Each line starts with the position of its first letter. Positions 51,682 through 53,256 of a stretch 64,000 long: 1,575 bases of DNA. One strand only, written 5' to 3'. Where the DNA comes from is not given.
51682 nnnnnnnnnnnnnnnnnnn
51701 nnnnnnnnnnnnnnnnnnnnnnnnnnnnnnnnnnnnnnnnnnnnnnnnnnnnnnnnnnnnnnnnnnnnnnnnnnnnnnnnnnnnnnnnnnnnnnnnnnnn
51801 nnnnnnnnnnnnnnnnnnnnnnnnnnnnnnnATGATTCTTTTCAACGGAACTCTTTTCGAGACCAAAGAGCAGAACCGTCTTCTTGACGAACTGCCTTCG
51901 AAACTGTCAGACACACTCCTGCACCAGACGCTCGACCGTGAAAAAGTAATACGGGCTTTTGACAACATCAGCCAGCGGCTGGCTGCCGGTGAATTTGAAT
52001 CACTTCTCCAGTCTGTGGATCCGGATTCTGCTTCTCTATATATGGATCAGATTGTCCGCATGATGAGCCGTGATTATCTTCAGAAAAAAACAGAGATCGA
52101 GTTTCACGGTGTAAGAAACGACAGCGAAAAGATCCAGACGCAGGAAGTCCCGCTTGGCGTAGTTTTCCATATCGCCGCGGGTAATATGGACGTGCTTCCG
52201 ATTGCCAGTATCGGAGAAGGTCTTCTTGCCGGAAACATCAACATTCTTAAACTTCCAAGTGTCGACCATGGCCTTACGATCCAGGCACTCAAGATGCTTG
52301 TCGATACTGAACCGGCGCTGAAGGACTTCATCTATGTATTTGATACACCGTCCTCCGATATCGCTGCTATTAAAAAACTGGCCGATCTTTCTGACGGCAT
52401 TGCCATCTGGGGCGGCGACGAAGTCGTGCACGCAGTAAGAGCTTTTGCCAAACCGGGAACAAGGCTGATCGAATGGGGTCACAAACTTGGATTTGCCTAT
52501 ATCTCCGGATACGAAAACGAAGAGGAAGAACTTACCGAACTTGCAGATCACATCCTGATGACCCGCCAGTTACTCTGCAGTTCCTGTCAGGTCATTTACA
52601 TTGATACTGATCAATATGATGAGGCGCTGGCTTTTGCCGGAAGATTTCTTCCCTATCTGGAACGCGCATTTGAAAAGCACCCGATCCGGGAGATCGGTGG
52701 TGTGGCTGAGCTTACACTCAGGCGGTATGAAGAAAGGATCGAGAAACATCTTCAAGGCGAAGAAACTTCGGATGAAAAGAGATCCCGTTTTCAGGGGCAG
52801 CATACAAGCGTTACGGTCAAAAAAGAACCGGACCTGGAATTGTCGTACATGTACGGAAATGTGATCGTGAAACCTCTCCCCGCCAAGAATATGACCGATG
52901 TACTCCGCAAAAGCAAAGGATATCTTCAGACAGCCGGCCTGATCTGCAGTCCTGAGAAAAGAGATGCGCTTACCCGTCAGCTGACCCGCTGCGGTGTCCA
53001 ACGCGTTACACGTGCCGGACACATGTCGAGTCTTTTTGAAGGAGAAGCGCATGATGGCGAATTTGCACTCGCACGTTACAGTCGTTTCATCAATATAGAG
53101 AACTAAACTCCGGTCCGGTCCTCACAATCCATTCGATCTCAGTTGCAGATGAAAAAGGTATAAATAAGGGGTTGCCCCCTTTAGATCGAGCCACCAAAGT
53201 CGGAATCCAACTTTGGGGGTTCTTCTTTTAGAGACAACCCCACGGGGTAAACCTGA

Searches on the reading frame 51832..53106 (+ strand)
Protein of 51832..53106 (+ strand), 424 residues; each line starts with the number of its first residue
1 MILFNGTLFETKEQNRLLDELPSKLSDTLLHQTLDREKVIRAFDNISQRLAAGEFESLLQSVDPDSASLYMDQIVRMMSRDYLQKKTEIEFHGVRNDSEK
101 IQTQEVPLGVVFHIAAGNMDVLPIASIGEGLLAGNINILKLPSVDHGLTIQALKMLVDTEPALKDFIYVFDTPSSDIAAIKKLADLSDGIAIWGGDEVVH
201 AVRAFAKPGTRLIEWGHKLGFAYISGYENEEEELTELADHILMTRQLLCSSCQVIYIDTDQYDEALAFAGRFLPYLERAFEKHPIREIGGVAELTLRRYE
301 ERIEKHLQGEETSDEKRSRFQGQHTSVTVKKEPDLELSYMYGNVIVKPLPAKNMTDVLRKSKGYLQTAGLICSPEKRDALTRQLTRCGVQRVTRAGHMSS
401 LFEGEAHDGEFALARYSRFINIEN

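Call 63: search_protein_families(library=pfam, proteins=[window:51832-53106:+], max_evalue=0.00001)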
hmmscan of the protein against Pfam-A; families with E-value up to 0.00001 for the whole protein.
window:51832-53106:+ (424 aa): 1 family
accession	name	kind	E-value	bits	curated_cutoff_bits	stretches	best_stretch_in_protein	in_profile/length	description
PF05893.19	LuxC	-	1.3e-53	182.8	21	1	37-418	7-400/401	Acyl-CoA reductase (LuxC)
